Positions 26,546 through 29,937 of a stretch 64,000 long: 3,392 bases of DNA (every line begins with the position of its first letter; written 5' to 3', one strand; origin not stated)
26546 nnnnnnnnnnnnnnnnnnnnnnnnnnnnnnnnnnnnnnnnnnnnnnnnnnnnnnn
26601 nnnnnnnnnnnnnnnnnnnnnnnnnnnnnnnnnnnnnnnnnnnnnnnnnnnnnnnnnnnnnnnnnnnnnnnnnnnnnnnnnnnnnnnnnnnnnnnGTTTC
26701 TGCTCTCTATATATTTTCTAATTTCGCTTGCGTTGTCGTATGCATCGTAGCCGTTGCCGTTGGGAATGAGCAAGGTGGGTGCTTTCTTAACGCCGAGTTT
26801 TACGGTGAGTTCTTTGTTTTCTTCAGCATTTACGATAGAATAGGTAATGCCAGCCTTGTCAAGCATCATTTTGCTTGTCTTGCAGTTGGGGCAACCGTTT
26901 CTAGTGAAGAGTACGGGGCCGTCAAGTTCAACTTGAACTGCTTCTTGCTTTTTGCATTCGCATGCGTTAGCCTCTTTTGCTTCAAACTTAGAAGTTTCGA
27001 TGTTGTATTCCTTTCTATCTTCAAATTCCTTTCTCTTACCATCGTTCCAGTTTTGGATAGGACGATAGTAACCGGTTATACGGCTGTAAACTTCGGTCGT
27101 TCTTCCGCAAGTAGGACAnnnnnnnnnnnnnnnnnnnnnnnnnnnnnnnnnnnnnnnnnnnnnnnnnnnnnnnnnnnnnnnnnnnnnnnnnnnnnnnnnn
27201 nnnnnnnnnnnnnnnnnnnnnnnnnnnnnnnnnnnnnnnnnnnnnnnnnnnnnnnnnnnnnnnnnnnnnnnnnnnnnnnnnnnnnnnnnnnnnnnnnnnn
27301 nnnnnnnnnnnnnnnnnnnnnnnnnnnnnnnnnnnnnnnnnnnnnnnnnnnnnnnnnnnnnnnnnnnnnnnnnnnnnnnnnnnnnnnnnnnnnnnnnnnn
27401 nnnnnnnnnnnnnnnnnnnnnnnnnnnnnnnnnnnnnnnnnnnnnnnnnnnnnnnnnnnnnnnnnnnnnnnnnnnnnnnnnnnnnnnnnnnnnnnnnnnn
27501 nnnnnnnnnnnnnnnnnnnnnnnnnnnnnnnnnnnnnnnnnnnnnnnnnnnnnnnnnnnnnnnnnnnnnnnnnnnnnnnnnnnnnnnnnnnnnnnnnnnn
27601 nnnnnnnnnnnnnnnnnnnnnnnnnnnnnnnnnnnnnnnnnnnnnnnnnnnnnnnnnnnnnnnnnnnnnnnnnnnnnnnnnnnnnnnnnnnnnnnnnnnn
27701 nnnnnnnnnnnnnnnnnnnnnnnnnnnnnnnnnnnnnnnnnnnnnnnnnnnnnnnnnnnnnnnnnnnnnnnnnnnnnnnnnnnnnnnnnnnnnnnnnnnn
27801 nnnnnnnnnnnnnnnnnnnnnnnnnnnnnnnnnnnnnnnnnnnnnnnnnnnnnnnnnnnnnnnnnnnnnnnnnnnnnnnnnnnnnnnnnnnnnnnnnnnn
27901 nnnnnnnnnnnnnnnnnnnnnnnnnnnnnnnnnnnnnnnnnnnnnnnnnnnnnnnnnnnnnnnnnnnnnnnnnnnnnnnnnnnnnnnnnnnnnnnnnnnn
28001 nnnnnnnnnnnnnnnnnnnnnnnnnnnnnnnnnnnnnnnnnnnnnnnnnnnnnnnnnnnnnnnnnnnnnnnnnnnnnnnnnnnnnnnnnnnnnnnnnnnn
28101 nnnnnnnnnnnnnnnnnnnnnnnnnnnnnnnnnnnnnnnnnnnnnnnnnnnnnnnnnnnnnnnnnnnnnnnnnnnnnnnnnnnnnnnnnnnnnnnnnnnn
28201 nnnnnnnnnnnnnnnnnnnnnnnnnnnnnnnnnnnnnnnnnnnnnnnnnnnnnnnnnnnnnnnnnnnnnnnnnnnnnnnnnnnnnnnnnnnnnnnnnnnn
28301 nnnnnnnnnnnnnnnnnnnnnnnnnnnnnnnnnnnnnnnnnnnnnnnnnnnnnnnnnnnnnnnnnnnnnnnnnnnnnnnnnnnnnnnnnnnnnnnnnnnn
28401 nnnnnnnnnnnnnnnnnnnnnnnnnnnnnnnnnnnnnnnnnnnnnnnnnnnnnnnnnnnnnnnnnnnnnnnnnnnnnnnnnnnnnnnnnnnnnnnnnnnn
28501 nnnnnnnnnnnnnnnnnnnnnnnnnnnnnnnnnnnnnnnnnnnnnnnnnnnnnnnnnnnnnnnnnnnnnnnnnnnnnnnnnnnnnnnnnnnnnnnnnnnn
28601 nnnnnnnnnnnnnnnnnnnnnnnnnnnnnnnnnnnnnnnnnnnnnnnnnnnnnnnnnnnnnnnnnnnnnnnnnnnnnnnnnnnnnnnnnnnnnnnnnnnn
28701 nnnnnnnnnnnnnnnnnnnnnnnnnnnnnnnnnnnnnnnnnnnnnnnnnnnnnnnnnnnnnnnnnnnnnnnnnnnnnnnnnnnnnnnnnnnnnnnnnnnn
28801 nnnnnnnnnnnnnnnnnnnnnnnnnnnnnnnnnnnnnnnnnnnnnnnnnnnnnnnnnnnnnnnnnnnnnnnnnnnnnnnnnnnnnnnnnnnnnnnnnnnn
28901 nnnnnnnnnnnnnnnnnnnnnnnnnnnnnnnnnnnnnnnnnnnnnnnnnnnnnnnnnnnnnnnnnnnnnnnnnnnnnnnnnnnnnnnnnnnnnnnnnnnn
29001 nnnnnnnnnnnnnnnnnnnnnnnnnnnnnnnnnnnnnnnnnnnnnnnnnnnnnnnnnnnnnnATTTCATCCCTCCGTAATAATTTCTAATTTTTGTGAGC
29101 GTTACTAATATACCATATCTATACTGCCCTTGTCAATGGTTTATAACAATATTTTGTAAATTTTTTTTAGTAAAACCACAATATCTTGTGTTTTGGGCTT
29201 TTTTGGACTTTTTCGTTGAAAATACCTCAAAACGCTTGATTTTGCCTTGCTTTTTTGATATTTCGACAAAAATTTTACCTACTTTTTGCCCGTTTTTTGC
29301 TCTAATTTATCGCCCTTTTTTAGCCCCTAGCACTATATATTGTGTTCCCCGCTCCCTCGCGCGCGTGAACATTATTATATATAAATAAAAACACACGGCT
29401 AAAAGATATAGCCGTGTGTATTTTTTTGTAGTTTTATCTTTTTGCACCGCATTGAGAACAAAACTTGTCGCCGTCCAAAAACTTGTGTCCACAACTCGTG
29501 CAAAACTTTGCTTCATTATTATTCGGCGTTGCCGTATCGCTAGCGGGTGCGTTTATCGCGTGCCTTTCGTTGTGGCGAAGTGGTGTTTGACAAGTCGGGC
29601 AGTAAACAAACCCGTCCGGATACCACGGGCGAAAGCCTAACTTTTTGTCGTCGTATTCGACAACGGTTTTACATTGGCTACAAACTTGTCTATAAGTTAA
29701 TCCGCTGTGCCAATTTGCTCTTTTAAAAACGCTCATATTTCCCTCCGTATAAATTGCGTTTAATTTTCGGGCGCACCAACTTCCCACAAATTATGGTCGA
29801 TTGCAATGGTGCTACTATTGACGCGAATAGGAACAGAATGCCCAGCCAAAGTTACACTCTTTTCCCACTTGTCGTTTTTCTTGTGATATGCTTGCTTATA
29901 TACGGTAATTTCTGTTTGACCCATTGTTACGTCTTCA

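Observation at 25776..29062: Self-contained reductant chain for a class III RNR: NrdD fused to a glutaredoxin-like domain and coupled to an NADPH-motif-less thioredoxin reductase homologue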

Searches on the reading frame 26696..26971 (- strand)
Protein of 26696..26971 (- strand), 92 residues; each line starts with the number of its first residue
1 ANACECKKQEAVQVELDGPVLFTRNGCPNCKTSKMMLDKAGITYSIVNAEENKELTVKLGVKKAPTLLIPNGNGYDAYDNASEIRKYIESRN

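Call 37: search_protein_families(library=ncbifam, proteins=[window:26696-26971:-], max_evalue=0.01)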
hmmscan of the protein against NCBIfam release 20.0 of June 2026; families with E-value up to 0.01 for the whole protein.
seq(92 aa): 12 families
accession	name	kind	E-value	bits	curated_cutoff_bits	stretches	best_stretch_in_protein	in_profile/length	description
TIGR02194.1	GlrX_NrdH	subfamily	3.1e-06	27.3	85.75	1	21-66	3-51/72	glutaredoxin-like protein NrdH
TIGR02196.1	GlrX_YruB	hypoth_equivalog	3.6e-06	27.4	88.55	1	21-70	4-57/74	glutaredoxin-like protein, YruB-family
TIGR02200.1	GlrX_actino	hypoth_equivalog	1.4e-05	25.4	89.5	1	21-54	4-37/77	mycoredoxin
NF041212.1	Uxx_star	subfamily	1.5e-05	25.1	66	1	20-56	2-38/70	Uxx-star family glutaredoxin-like (seleno)protein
TIGR02190.1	GlrX-dom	hypoth_equivalog_domain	8.2e-05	22.5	99.3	1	20-50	11-41/79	glutaredoxin-family domain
TIGR02181.1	GRX_bact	equivalog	0.00014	22.1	90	1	20-59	2-41/80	glutaredoxin 3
NF045501.1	HUGP_GUXX-star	exception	0.00054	19.5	325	1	7-56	155-204/236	HUGP/GUXX-star fusion selenoprotein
NF047338.1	gluta_UXX_star_3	exception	0.00055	20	97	1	20-56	2-38/70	UXX-star (seleno)protein family 3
NF007657.0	PRK10329.1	equivalog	0.0026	17.7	131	1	21-54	5-38/81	glutaredoxin-like protein NrdH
TIGR00385.1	dsbE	subfamily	0.0028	17.2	123.15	1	35-85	109-159/173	DsbE family thiol:disulfide interchange protein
NF007923.0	PRK10638.1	equivalog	0.0048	16.9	129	1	21-54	6-39/83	glutaredoxin 3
TIGR00411.1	redox_disulf_1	equivalog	0.0057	16.7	92.75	0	21-70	5-60/82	MJ0307 family thioredoxin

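Call 51: predict_structure(alignment_id=A1)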
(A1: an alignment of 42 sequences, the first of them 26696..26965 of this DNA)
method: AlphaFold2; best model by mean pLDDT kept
length: 90 residues; sequences in the alignment: 42
mean_pLDDT: 81.5   pTM: 0.67
mean pLDDT of the five models: 81.5, 81.4, 79.6, 79.4, 75.3
residues with pLDDT >= 90: 42; 70-90: 33; 50-70: 5; < 50: 10
segments of 3 or more residues with pLDDT < 50: 1-3, 5-11
pLDDT, mean of each block of 10 residues (from residue 1): 42 74 89 91 90 85 88 88 87
secondary structure, 60 per line:
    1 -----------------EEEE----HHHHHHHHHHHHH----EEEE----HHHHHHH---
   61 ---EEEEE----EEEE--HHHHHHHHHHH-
elements in order: E18-21 H26-38 E43-46 H51-57 E64-68 E73-76 H79-89

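Call 54: fold_search(model_id=the predicted structure, library=pdb)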
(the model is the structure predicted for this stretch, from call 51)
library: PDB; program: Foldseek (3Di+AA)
matches with E <= 10: 1466; with E <= 0.001: 49
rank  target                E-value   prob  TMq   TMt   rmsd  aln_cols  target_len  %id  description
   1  4o32_A                7.7e-05  1.00  0.63  0.64   3.0        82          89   20  Structure of a malarial protein (released 2014-12-24)
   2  4o32_B                1.6e-04  1.00  0.63  0.63   3.0        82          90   20  Structure of a malarial protein (released 2014-12-24)
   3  7vql                  1.9e-04  1.00  0.64  0.52   2.8        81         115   25  de novo designed based on 1r26 (released 2022-06-08)
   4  4o32_C                1.9e-04  1.00  0.63  0.63   3.0        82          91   20  Structure of a malarial protein (released 2014-12-24)
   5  4el1_A                1.9e-04  1.00  0.61  0.15   6.1       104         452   20  Crystal structure of oxidized hPDI (abb'xa') (released 2013-04-10)
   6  3vfi                  2.1e-04  1.00  0.63  0.56   3.0        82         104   20  Crystal Structure of a Metagenomic Thioredoxin (released 2013-01-23)
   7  4fiw                  2.1e-04  1.00  0.58  0.67   2.6        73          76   27  X-ray crystal structure of Corynebacterium glutamicum Nrdh-redoxin at 1.5A (released 2013-02-06)
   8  7vu4                  2.7e-04  1.00  0.64  0.51   2.7        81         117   27  de novo design based on 1r26 (released 2022-06-08)
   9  2e7p_C                3.1e-04  1.00  0.62  0.51   3.7        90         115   18  Crystal structure of the holo form of glutaredoxin C1 from populus tremula x tremuloides (released 2007-09-25)
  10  2j23_A                3.3e-04  1.00  0.62  0.50   2.9        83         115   17  Cross-reactivity and crystal structure of Malassezia sympodialis Thioredoxin (Mala s 13), a member of a new pan-allerg (released 2006-11-22)
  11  7vqv                  3.5e-04  1.00  0.63  0.51   2.7        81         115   23  de novo design based on 1r26 (released 2022-06-08)
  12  4cw9_B                3.8e-04  1.00  0.64  0.57   4.2        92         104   15  Entamoeba histolytica thiredoxin C34S mutant (released 2015-05-13)
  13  2fa4_A                4.6e-04  1.00  0.62  0.55   2.8        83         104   20  Crystal Structure of Oxidized Form from Saccharomyces cerevisiae (released 2006-12-06)
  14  3w8j_A                4.6e-04  1.00  0.59  0.45   6.7       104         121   21  Crystal structure of P5 a0 in a complex with Prx4 c-term (released 2013-09-04)
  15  8fwj_M                4.9e-04  1.00  0.67  0.70   2.7        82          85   12  Structure of dodecameric KaiC-RS-S413E/S414E complexed with KaiB-RS solved by cryo-EM (released 2023-03-22)
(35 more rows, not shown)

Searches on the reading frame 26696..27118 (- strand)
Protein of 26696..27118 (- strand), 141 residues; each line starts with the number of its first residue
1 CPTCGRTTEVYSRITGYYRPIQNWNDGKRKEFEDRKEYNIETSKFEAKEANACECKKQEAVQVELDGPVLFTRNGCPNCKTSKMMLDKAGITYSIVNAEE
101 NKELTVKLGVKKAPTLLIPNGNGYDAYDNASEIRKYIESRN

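Call 58: find_related_loci(query=A2, collection=metagenome_contigs, flank=4000)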
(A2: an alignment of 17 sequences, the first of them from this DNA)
Query A2 (141 aa) in metagenome_contigs; peptide patterns used: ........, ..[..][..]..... (x = any residue, [..] = any of these).
600 stretches matched a pattern (row limit reached: there are more); 590 encode a relative of the query (tblastn E <= 1e-3); the best 80 are kept; 80 distinct loci.
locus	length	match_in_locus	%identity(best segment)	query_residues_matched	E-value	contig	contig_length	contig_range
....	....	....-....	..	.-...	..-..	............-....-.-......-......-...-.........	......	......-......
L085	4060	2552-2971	63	1-139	8e-59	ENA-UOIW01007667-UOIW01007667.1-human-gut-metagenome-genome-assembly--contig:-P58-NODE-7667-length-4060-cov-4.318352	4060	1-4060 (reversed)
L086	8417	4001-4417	65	1-141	4e-57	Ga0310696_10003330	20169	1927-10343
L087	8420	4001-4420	61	1-138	3e-56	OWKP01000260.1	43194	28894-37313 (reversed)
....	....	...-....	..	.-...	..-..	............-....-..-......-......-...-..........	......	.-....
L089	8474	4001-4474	54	1-140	3e-56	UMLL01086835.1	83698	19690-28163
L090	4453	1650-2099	56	1-139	8e-56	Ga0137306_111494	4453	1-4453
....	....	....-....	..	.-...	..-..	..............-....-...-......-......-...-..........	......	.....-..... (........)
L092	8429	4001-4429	59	1-140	2e-53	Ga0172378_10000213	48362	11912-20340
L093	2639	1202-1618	57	1-138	2e-53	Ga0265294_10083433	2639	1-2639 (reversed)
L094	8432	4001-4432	59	1-141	8e-53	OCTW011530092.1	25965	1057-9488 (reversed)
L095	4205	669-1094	58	1-139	3e-52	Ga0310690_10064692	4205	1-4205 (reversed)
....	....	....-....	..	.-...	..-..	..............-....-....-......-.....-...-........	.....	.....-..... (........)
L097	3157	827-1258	56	1-141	3e-50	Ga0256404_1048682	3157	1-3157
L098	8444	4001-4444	53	1-138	1e-49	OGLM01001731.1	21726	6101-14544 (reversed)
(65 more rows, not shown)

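Call 70: find_related_loci(query=A2, collection=viral_contigs, flank=4000)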
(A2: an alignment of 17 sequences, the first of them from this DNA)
Query A2 (141 aa) in viral_contigs; peptide patterns used: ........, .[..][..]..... (x = any residue, [..] = any of these).
152 stretches matched a pattern; 116 encode a relative of the query (tblastn E <= 1e-3); the best 80 are kept; 80 distinct loci.
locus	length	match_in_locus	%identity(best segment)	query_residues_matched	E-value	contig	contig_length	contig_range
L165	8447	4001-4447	54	1-140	1e-48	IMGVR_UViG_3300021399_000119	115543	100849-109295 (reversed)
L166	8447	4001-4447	54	1-140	1e-48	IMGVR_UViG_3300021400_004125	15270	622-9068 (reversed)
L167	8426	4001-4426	49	1-138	3e-39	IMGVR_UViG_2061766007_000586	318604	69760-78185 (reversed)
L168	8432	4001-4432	47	1-138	9e-38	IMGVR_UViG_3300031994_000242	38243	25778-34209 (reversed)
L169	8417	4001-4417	47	1-138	8e-38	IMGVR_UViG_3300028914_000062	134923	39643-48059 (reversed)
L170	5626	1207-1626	48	1-137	5e-37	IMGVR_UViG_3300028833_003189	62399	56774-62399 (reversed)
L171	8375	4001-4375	50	1-124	1e-36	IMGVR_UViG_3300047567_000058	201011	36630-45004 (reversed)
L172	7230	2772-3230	43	1-140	3e-34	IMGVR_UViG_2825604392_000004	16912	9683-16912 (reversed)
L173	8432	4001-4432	45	1-138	7e-34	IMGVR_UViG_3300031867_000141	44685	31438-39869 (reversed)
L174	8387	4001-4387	45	1-123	2e-33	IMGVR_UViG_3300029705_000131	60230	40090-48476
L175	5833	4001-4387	45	1-123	2e-33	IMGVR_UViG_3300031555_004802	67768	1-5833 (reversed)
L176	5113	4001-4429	46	1-138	2e-32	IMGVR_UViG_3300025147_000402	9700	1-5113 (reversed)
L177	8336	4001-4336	44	1-137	2e-32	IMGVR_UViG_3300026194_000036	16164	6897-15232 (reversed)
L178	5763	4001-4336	45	1-137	2e-32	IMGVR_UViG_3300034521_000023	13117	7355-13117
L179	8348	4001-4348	42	1-141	4e-32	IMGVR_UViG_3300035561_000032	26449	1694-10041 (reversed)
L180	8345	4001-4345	42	1-140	4e-32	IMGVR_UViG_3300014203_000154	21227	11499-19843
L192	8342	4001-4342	42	1-137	1e-29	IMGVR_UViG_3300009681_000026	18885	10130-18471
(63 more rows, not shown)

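Call 73: search_protein_families(library=phrogs, proteins=[L180:1-747:+, L180:1105-1500:+, L180:5141-5680:+, L180:5655-6209:+, L180:6213-8345:+, L192:3-638:+, L192:4924-5370:+, L192:6082-6690:+, L192:6694-8340:+, L177:6739-8334:+], max_evalue=0.00001)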
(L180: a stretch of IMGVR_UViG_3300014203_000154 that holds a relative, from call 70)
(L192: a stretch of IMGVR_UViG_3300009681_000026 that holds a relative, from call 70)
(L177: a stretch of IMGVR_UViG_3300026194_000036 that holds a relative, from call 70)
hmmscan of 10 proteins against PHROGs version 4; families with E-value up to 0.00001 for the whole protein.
L180:1-747:+ (249 aa): 1 family
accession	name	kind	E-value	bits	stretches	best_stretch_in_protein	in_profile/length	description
phrog_6721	-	unknown function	3.2e-74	250.2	1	1-242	7-215/218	-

L180:1105-1500:+ (132 aa): 1 family
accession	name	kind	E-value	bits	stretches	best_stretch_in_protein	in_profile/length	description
phrog_6802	-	unknown function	2.3e-36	125.7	1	3-106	1-106/122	-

L180:5141-5680:+ (180 aa): 1 family
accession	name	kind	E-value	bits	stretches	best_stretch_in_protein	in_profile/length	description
phrog_93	-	DNA, RNA and nucleotide metabolism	6e-15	55.9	1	80-177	347-441/613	endonuclease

L180:5655-6209:+ (185 aa): 2 families
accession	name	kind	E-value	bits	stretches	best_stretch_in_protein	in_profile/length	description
phrog_3953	-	DNA, RNA and nucleotide metabolism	8.9e-80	267.8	1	1-184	1-184/186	exonuclease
phrog_69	-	DNA, RNA and nucleotide metabolism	7.9e-10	39.3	1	40-144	120-260/501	exonuclease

L180:6213-8345:+ (711 aa): 2 families
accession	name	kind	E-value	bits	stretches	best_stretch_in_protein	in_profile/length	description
phrog_4291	-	DNA, RNA and nucleotide metabolism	3.2e-297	989.6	1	3-706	5-690/909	RNA-dependent RNA polymerase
phrog_3855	-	DNA, RNA and nucleotide metabolism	2.8e-06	28.7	0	72-115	61-102/115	HTH DNA binding protein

L192:3-638:+ (212 aa): 1 family
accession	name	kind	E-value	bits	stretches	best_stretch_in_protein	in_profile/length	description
phrog_62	-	DNA, RNA and nucleotide metabolism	4.3e-34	118.3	1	10-207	915-1131/1881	DNA helicase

L192:4924-5370:+ (149 aa): 0 families

L192:6082-6690:+ (203 aa): 2 families
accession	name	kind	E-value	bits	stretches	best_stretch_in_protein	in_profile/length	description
phrog_3953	-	DNA, RNA and nucleotide metabolism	6.4e-84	281.3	1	19-202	1-184/186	exonuclease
phrog_69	-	DNA, RNA and nucleotide metabolism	1.4e-12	48.4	1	57-168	119-266/501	exonuclease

L192:6694-8340:+ (549 aa): 2 families
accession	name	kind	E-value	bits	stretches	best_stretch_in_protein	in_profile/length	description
phrog_4291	-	DNA, RNA and nucleotide metabolism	1.2e-260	868.6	1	3-548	5-554/909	RNA-dependent RNA polymerase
phrog_3855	-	DNA, RNA and nucleotide metabolism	1.5e-06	29.6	0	68-106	57-94/115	HTH DNA binding protein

L177:6739-8334:+ (532 aa): 3 families
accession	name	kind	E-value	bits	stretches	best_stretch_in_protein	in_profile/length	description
phrog_4291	-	DNA, RNA and nucleotide metabolism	4e-250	833.8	1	2-532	4-538/909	RNA-dependent RNA polymerase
phrog_3855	-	DNA, RNA and nucleotide metabolism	8.2e-08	33.7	0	68-106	57-94/115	HTH DNA binding protein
phrog_11457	-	unknown function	4.7e-06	27.5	0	76-106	8-39/60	-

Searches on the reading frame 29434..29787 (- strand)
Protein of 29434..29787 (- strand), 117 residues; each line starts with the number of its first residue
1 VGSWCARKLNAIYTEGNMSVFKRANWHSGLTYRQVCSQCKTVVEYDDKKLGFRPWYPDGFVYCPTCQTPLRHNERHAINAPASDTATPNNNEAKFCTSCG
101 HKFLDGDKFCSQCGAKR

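Call 3: search_protein_families(library=pfam, proteins=[window:29434-29787:-], max_evalue=0.01)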
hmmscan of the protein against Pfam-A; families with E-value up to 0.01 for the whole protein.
window:29434-29787:- (117 aa): 7 families
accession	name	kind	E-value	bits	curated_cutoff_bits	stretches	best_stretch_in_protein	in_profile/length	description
PF13240.11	Zn_Ribbon_1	-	3.2e-08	33.6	25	2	95-116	1-22/23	zinc-ribbon domain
PF12773.13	DZR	-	4.2e-08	33.6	27.3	1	57-114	9-45/45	Double zinc ribbon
PF13248.11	Zn_ribbon_3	-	5.5e-06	26.1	27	0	96-116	5-25/26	zinc-ribbon domain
PF01927.22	Mut7-C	-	8.5e-05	23.1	23.3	1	48-109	78-139/146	Mut7-C RNAse domain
PF17032.10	Zn_ribbon_15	-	0.00016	22.8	28.9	0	36-114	40-73/73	zinc-ribbon family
PF14803.11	Zn_ribbon_Nudix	-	0.00017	21.8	25.6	0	108-116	1-9/34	Nudix N-terminal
PF18912.6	DZR_2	-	0.006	16.8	27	0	89-115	17-44/56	Double zinc ribbon domain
